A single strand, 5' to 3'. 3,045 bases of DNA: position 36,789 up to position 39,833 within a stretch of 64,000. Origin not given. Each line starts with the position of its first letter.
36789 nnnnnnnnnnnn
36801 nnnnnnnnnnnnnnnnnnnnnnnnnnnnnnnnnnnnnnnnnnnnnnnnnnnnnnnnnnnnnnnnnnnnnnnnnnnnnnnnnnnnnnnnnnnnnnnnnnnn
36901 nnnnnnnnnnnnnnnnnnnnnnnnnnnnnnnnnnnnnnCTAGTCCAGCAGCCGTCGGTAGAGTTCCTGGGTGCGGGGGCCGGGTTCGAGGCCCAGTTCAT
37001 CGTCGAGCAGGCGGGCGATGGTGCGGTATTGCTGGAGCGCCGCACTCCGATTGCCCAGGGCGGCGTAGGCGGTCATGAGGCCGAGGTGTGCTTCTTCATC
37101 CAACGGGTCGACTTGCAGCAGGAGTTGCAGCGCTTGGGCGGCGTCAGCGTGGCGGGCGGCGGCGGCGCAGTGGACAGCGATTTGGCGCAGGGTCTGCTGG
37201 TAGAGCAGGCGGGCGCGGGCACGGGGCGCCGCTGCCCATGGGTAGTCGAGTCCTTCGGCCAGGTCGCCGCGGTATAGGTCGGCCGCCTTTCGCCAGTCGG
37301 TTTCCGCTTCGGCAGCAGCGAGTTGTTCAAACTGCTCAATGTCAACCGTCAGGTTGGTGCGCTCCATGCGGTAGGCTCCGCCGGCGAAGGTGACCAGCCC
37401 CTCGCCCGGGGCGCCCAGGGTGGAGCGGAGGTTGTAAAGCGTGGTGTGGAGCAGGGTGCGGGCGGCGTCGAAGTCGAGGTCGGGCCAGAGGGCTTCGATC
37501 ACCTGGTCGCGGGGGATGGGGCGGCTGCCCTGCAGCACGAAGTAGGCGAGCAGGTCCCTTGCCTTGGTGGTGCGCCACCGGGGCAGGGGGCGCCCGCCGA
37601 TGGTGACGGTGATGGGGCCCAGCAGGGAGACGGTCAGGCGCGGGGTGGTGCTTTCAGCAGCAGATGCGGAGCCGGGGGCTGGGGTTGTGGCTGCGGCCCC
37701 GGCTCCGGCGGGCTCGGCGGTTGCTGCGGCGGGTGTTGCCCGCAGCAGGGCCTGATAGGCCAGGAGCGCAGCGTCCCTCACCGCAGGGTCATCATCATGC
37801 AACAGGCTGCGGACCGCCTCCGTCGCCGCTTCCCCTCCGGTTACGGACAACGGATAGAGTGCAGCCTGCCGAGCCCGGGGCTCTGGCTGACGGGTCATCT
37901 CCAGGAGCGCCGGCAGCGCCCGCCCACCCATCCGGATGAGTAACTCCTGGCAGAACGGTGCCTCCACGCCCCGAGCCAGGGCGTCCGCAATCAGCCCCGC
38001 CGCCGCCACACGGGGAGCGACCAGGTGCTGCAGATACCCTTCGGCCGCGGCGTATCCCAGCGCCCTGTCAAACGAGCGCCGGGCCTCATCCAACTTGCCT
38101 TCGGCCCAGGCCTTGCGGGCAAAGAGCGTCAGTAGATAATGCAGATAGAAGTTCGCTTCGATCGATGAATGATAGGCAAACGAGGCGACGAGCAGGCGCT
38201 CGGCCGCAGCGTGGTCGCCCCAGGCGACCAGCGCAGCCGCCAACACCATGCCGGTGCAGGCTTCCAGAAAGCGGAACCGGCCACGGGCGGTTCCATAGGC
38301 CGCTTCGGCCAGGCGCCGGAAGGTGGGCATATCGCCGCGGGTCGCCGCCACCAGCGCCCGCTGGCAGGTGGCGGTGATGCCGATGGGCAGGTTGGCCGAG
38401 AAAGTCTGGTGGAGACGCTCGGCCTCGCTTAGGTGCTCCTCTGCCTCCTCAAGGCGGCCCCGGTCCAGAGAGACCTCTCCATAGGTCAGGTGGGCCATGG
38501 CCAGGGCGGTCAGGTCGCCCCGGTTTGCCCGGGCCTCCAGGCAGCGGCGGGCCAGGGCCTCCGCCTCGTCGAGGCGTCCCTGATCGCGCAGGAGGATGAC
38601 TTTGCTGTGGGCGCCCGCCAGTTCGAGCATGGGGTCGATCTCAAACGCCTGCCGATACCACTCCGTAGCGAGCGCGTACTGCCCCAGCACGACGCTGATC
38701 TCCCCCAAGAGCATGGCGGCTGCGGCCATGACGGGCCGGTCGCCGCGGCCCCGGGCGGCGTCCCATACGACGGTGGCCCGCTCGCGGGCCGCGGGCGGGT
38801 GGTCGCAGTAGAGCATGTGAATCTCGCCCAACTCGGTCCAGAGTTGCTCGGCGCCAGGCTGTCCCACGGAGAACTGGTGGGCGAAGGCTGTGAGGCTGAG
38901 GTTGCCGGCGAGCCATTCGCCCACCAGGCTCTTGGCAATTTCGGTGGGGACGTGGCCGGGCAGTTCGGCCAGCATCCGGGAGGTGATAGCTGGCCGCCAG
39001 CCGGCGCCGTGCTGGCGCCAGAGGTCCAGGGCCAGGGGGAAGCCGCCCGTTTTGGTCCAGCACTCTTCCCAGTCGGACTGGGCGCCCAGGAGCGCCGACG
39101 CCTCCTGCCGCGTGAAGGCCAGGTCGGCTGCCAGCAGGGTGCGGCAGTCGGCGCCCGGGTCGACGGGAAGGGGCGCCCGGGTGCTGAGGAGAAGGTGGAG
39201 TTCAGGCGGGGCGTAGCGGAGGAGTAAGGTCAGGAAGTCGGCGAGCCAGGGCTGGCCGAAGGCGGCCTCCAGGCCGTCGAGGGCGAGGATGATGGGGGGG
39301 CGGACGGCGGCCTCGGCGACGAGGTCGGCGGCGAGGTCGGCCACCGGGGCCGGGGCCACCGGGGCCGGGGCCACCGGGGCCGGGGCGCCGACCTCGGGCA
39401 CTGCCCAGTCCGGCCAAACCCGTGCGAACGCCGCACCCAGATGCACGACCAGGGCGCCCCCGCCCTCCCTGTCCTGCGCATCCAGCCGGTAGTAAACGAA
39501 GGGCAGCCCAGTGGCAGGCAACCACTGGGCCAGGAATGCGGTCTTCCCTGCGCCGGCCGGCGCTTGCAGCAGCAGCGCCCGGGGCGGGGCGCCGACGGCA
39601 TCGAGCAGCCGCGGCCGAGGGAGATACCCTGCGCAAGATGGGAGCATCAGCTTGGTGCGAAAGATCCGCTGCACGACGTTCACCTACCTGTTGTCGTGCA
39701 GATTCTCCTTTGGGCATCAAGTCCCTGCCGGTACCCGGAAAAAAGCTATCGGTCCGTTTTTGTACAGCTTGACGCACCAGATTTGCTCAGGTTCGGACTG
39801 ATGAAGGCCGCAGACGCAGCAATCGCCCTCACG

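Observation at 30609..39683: Candidate novel regulator-exporter-peptide module (STAND-SARP, HTH-F1beta, ABC exporter pair, repeat promoter, 23-aa peptide, mini-ABC, two membrane proteins)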

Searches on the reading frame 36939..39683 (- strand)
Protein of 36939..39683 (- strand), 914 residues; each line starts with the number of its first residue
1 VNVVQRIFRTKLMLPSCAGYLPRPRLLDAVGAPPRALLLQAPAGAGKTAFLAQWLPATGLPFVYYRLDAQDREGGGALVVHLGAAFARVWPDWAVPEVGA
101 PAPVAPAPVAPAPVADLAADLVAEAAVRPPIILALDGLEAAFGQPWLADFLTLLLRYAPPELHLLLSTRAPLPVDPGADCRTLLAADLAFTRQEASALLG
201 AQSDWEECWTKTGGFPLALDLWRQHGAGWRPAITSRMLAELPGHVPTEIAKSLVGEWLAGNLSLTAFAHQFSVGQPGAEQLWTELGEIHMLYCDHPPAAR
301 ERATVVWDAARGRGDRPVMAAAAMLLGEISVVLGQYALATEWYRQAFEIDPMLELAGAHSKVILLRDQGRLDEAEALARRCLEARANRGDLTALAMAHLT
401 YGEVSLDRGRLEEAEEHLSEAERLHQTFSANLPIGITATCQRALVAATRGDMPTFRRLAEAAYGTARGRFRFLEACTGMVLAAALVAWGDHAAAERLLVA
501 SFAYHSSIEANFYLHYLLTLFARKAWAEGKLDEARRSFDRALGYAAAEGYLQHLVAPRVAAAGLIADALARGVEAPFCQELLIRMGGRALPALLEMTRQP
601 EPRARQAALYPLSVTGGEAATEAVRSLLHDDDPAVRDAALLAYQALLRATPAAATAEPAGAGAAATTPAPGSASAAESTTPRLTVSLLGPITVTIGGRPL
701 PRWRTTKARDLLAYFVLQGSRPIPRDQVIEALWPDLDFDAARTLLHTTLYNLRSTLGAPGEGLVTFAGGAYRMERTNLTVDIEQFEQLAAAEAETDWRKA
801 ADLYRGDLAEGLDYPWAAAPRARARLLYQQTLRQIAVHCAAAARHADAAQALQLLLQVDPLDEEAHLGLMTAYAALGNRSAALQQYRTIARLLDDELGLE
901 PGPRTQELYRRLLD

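Call 5: search_protein_families(library=pfam, proteins=[window:36939-39683:-], max_evalue=0.01)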
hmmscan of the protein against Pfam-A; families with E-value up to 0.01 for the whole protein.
window:36939-39683:- (914 aa): 12 families
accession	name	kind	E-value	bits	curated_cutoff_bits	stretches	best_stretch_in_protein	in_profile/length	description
PF03704.23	BTAD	-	4.4e-23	82.7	22.1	1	789-913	21-146/146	Bacterial transcriptional activator domain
PF17874.7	TPR_MalT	-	3.6e-13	49.9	45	1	299-555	59-320/336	MalT-like TPR region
PF00515.34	TPR_1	-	1.7e-07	31.2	27.8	0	326-351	7-32/34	Tetratricopeptide repeat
PF13181.12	TPR_8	-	7.8e-07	29.2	25.7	0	322-351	3-32/34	Tetratricopeptide repeat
PF07719.23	TPR_2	-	2.6e-06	27.6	27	0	321-351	2-32/34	Tetratricopeptide repeat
PF00486.34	Trans_reg_C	-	5.5e-06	26.8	26.2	1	705-773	7-77/77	Transcriptional regulatory protein, C terminal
PF13424.12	TPR_12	-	5.9e-06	26.8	30.1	1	362-424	10-74/77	Tetratricopeptide repeat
PF13646.12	HEAT_2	-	5.6e-05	23.8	27.7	1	588-642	31-86/88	HEAT repeats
PF13432.12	TPR_16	-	0.00032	21.5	32.7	1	363-424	5-60/65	Tetratricopeptide repeat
PF13414.12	TPR_11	-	0.00033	20.7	26.8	0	333-352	7-26/42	TPR repeat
PF02985.28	HEAT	-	0.00055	20.4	23.5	0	624-647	5-28/31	HEAT repeat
PF13374.12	TPR_10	-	0.0081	16.6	27.5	1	363-385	10-32/42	Tetratricopeptide repeat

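Call 14: search_protein_families(library=ncbifam, proteins=[window:36939-39683:-], max_evalue=0.01)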
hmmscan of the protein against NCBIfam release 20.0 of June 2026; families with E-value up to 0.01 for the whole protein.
window:36939-39683:- (914 aa): 6 families
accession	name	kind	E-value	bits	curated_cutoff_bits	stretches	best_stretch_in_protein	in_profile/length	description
NF053617.1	SARPRegAfsRStmc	equivalog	6.3e-18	64.1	1430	2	673-913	19-266/986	SARP-family global regulator AfsR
NF003420.0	PRK04841.1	equivalog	3.1e-11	42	537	2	18-199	14-195/903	HTH-type transcriptional regulator MalT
NF041231.1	BagI_FevR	exception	1.4e-07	31.1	500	1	708-905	15-225/315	AfsR/SARP family transcriptional regulator BagI/FevR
TIGR02917.1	PEP_TPR_lipo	equivalog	6.3e-05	21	312.2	1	317-447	190-314/899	XrtA/PEP-CTERM system TPR-repeat protein PrsT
TIGR02552.1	LcrH_SycD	equivalog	0.0011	18.7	104.8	1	833-892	22-81/136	SycD/LcrH family type III secretion system chaperone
NF040959.1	MamA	equivalog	0.0023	17.4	200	0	830-891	38-99/204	magnetosome protein MamA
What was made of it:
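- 36939..39683 (-): One-component regulator. It has an N-terminal MalT-like STAND NTPase (Walker A GAGKT), a TPR_MalT sensor and HEAT repeats. The SARP output (OmpR-type winged helix plus BTAD) is at the C-terminus. Pfam and NCBIfam (calls 5, 14).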

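Call 26: find_homologous_proteins(query=window:36939-39683:-)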
Query window:36939-39683:- (914 aa): 157 proteins with E <= 0.001 among 8000 candidates; the best 120 are listed.
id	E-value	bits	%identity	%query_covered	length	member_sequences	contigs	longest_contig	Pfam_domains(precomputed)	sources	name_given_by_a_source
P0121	0.0e+0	2004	100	100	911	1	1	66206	PF03704.24,PF17874.8,PF00515.35,PF13424.13,PF00486.35,PF13181.13,PF07719.24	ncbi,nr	ncbi:MAG: hypothetical protein K0R39_805 [Symbiobacteriaceae bacterium]|nr:hypothetical protein [Sym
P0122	0.0e+0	1477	75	100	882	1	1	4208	PF03704.24,PF13414.13,PF17874.8,PF00515.35,PF13424.13,PF00486.35,PF13181.13,PF13646.13,PF07719.24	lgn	-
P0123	0.0e+0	1434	75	96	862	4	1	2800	PF14559.13,PF03704.24,PF13414.13,PF17874.8,PF13424.13,PF13646.13,PF07719.24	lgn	-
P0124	0.0e+0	1377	72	98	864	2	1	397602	PF03704.24,PF13414.13,PF17874.8,PF00515.35,PF13424.13,PF00486.35,PF13181.13,PF07719.24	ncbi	-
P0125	0.0e+0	1245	64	100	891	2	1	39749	PF03704.24,PF17874.8,PF00515.35,PF13424.13,PF00486.35,PF13181.13,PF13646.13,PF07719.24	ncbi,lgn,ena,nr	ncbi:MAG TPA: BTAD domain-containing putative transcriptional regulator [Symbiobacteriaceae bacteriu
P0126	0.0e+0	1223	63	100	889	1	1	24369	PF14559.13,PF03704.24,PF13414.13,PF17874.8,PF00515.35,PF13424.13,PF13428.13,PF13181.13,PF13646.13,PF07719.24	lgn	-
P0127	0.0e+0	1164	62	100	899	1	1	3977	PF03704.24,PF17874.8,PF00515.35,PF13424.13,PF13646.13,PF07719.24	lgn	-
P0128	1.8e-270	918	53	99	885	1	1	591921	PF03704.24,PF17874.8,PF00486.35,PF13181.13,PF13646.13,PF07719.24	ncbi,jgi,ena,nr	ncbi:MAG TPA: BTAD domain-containing putative transcriptional regulator [Symbiobacteriaceae bacteriu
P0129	8.5e-270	916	51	100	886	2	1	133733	PF03704.24,PF13414.13,PF17874.8,PF00515.35,PF13424.13,PF00486.35,PF13428.13,PF13181.13,PF07719.24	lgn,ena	-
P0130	5.7e-269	913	51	99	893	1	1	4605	PF03704.24,PF13414.13,PF17874.8,PF00515.35,PF13424.13,PF00486.35,PF13181.13,PF13646.13,PF07719.24,PF13374.13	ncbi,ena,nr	ncbi:MAG TPA: BTAD domain-containing putative transcriptional regulator [Symbiobacteriaceae bacteriu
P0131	1.1e-264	899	51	100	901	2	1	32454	PF14559.13,PF03704.24,PF13414.13,PF17874.8,PF00515.35,PF13424.13,PF00486.35,PF13181.13,PF13646.13,PF07719.24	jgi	-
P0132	1.4e-252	859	48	99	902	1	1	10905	PF03704.24,PF17874.8,PF13424.13,PF00486.35,PF13646.13,PF07719.24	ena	-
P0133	1.3e-249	849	50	100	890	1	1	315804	PF03704.24,PF17874.8,PF13424.13,PF00486.35,PF13181.13,PF13646.13,PF07719.24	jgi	jgi:DNA-binding SARP family transcriptional activator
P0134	2.2e-247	842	49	99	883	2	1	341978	PF03704.24,PF00515.35,PF13424.13,PF00486.35,PF07719.24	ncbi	-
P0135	1.0e-246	840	48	99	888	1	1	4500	PF07721.21,PF03704.24,PF17874.8,PF13424.13,PF00486.35,PF13428.13,PF13181.13,PF07719.24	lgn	-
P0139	9.2e-245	833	50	98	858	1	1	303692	PF03704.24,PF17874.8,PF13424.13,PF00486.35,PF13181.13,PF13646.13,PF07719.24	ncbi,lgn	-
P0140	4.1e-240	818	48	99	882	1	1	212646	PF07721.21,PF03704.24,PF17874.8,PF00515.35,PF13424.13,PF00486.35,PF13428.13,PF13646.13,PF07719.24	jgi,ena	-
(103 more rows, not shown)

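Call 27: find_encoding_contigs(protein=P0124, flank=10000, max_places=2)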
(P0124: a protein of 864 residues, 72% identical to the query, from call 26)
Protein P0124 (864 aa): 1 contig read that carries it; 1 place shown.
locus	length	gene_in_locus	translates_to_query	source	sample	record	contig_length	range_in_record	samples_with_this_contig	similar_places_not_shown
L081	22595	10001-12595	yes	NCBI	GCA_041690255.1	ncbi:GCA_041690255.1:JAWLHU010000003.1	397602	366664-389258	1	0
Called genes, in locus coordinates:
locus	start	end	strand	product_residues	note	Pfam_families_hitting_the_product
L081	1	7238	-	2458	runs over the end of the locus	PF00082:Peptidase_S8, PF13750:Big_3_3 (faint), PF17957:Big_7, PF19077:Big_13 (weak), PF09136:Glucodextran_B (weak), PF00395:SLH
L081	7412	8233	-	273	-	PF06798:PrkA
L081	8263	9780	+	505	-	PF00239:Resolvase, PF07508:Recombinase, PF13408:Zn_ribbon_recom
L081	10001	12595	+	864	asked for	PF17874:TPR_MalT, PF00515:TPR_1 (faint), PF07719:TPR_2 (faint), PF13181:TPR_8 (faint), PF13414:TPR_11 (faint), PF13424:TPR_12, PF00486:Trans_reg_C (weak), PF03704:BTAD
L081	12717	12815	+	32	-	-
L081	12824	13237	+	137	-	PF00005:ABC_tran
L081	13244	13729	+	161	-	-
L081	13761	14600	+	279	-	PF02517:Rce1-like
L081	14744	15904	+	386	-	PF00149:Metallophos, PF12850:Metallophos_2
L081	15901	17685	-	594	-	PF25164:CoiA_N, PF06054:CoiA_nuc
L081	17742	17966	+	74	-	-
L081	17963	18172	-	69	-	-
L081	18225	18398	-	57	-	PF08298:AAA_PrkA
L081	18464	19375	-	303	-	-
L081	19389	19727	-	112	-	-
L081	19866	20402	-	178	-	PF04471:Mrr_cat, PF13156:Mrr_cat_2 (weak), PF22722:NA-iREase1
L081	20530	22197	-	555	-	PF00239:Resolvase, PF07508:Recombinase, PF13408:Zn_ribbon_recom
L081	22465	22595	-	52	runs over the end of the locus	PF08298:AAA_PrkA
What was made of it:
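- The cassette has moved as a unit into a different context in L081 (call 27). In L081 the cassette lies inside an element bounded by large serine recombinases, together with Mrr-like and CoiA nucleases (call 27).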

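Call 28: find_encoding_contigs(protein=P0125, flank=10000, max_places=2)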
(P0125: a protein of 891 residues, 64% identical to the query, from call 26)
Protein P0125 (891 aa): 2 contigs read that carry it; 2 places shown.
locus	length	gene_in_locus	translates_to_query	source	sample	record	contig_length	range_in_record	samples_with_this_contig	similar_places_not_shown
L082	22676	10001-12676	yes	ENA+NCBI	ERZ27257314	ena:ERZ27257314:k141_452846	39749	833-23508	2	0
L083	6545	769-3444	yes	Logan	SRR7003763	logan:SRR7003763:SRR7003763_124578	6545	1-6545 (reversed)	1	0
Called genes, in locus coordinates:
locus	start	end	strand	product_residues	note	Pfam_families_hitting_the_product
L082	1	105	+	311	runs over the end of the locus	PF08812:YtxC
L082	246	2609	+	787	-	PF00990:GGDEF, PF00563:EAL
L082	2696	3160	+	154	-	PF03061:4HBT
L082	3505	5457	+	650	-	PF02824:TGS, PF07973:tRNA_SAD, PF00587:tRNA-synt_2b, PF03129:HGTP_anticodon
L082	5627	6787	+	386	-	PF00291:PALP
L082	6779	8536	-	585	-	PF00528:BPD_transp_1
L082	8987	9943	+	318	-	PF00288:GHMP_kinases_N, PF08544:GHMP_kinases_C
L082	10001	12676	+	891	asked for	PF07719:TPR_2 (faint), PF17874:TPR_MalT, PF13181:TPR_8 (faint), PF13424:TPR_12 (faint), PF00515:TPR_1 (faint), PF13646:HEAT_2 (weak), PF00486:Trans_reg_C (weak), PF03704:BTAD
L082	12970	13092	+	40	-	-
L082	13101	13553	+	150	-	PF00005:ABC_tran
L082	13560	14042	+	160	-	-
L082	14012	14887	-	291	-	PF00892:EamA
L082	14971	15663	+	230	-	PF00027:cNMP_binding, PF13545:HTH_Crp_2, PF00325:Crp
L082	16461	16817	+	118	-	-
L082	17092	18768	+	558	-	PF13555:AAA_29 (faint), PF00004:AAA (faint), PF00005:ABC_tran, PF02463:SMC_N (faint), PF03205:MobB (faint), PF05729:NACHT (faint), PF12848:ABC_tran_Xtn, PF00005:ABC_tran, +9 more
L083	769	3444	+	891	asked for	PF07719:TPR_2 (faint), PF17874:TPR_MalT, PF13181:TPR_8 (faint), PF13424:TPR_12 (faint), PF00515:TPR_1 (faint), PF13646:HEAT_2 (weak), PF00486:Trans_reg_C (weak), PF03704:BTAD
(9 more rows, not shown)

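Call 29: find_encoding_contigs(protein=P0128, flank=10000, max_places=2)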
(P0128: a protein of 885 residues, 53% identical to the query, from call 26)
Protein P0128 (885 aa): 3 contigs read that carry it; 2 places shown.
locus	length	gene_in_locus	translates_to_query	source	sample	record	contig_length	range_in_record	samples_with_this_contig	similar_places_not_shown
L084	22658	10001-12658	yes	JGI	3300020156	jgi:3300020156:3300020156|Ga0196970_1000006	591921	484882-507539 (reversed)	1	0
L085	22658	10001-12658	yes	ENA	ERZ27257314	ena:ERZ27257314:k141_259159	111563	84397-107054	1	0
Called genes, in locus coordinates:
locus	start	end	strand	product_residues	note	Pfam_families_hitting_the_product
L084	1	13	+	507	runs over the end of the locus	PF07690:MFS_1, PF13347:MFS_2, PF11700:ATG22, PF12832:MFS_1_like (weak), PF07690:MFS_1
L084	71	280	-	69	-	-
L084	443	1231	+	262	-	PF02517:Rce1-like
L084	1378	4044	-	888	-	PF13424:TPR_12 (faint), PF17874:TPR_MalT, PF07719:TPR_2 (faint), PF13181:TPR_8 (faint), PF13646:HEAT_2, PF00486:Trans_reg_C, PF03704:BTAD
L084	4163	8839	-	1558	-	PF00310:GATase_2, PF13522:GATase_6 (faint), PF04898:Glu_syn_central, PF01645:Glu_synthase, PF01070:FMN_dh (weak), PF01493:GXGXG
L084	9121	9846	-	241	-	PF01479:S4, PF22421:SYY_C-terminal (weak), PF01728:FtsJ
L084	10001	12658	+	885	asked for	PF13181:TPR_8 (faint), PF17874:TPR_MalT, PF07719:TPR_2 (faint), PF13646:HEAT_2 (weak), PF00486:Trans_reg_C, PF03704:BTAD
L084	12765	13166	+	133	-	-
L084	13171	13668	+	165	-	PF00005:ABC_tran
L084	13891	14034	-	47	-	-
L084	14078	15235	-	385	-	PF13353:Fer4_12, PF04055:Radical_SAM, PF13186:SPASM (weak)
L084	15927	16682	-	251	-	PF06778:Chlor_dismutase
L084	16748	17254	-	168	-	PF00994:MoCF_biosynth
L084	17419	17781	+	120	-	-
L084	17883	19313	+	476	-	-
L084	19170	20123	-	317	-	PF06803:DUF1232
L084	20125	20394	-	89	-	-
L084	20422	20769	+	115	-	-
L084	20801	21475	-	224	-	-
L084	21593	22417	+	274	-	PF01209:Ubie_methyltran (weak), PF13489:Methyltransf_23, PF05175:MTS (weak), PF13847:Methyltransf_31, PF08241:Methyltransf_11, PF08242:Methyltransf_12, PF13649:Methyltransf_25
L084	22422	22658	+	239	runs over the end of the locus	PF00588:SpoU_methylase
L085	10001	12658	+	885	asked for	PF13181:TPR_8 (faint), PF17874:TPR_MalT, PF07719:TPR_2 (faint), PF13646:HEAT_2 (weak), PF00486:Trans_reg_C, PF03704:BTAD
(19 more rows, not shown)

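Call 45: search_protein_families(library=padloc, proteins=[window:36939-39683:-], max_evalue=0.01)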
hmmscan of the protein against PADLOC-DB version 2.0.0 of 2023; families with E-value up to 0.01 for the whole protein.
window:36939-39683:- (914 aa): 0 families

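Call 46: find_encoding_contigs(protein=P0133, flank=6000, max_places=1)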
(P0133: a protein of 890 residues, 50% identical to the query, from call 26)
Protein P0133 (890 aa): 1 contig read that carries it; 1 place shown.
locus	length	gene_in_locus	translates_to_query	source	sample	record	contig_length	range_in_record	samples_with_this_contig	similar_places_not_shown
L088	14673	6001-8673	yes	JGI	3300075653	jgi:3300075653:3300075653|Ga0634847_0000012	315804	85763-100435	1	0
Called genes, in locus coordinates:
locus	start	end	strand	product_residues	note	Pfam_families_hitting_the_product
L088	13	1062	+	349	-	PF00356:LacI, PF00532:Peripla_BP_1, PF13407:Peripla_BP_4, PF13377:Peripla_BP_3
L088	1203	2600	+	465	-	PF01547:SBP_bac_1, PF13416:SBP_bac_8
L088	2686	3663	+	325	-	PF00528:BPD_transp_1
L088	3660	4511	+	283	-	PF00528:BPD_transp_1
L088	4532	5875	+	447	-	PF00232:Glyco_hydro_1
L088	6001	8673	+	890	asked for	PF13424:TPR_12 (faint), PF17874:TPR_MalT, PF07719:TPR_2 (faint), PF13181:TPR_8 (faint), PF13646:HEAT_2 (weak), PF00486:Trans_reg_C, PF03704:BTAD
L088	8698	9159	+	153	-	PF09962:DUF2196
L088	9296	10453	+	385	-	PF12704:MacB_PCD, PF02687:FtsX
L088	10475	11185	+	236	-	PF00005:ABC_tran, PF02463:SMC_N (faint), PF13304:AAA_21 (faint)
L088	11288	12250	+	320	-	PF08279:HTH_11, PF19187:HTH_PafC (faint), PF25212:HVO_A0114 (faint), PF13280:WYL, PF25583:WCX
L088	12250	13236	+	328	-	PF08298:AAA_PrkA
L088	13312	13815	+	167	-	PF04542:Sigma70_r2, PF08281:Sigma70_r4_2, PF04545:Sigma70_r4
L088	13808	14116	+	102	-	-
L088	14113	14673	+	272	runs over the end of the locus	PF12773:DZR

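Call 47: find_encoding_contigs(protein=P0139, flank=6000, max_places=1)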
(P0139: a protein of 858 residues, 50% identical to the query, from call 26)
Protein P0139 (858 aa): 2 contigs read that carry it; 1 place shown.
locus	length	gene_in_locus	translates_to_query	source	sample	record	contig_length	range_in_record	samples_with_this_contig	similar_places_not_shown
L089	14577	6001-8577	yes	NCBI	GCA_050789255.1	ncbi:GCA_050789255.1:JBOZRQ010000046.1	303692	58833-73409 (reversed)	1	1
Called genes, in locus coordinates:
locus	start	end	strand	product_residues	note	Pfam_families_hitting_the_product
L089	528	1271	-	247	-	-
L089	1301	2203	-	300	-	-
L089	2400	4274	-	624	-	-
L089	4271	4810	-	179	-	PF04542:Sigma70_r2, PF08281:Sigma70_r4_2, PF04545:Sigma70_r4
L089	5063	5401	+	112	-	PF12802:MarR_2 (weak), PF12840:HTH_20, PF01022:HTH_5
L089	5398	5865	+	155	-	PF08327:AHSA1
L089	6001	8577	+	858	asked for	PF13424:TPR_12 (faint), PF17874:TPR_MalT, PF07719:TPR_2 (faint), PF13181:TPR_8 (faint), PF13646:HEAT_2 (weak), PF00486:Trans_reg_C (faint), PF03704:BTAD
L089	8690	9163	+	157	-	-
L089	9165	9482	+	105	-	-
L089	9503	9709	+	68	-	-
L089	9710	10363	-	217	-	PF00005:ABC_tran, PF02463:SMC_N (faint), PF13304:AAA_21 (faint)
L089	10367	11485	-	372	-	PF02687:FtsX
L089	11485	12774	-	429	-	PF25919:BSH_CusB (faint), PF00364:Biotin_lipoyl (faint), PF25917:BSH_RND (weak), PF25954:Beta-barrel_RND_2, PF25990:Beta-barrel_YknX (weak), PF25967:RND-MFP_C (weak), PF25975:CzcB_C, PF25989:YknX_C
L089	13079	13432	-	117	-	-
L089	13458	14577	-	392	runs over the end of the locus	PF07690:MFS_1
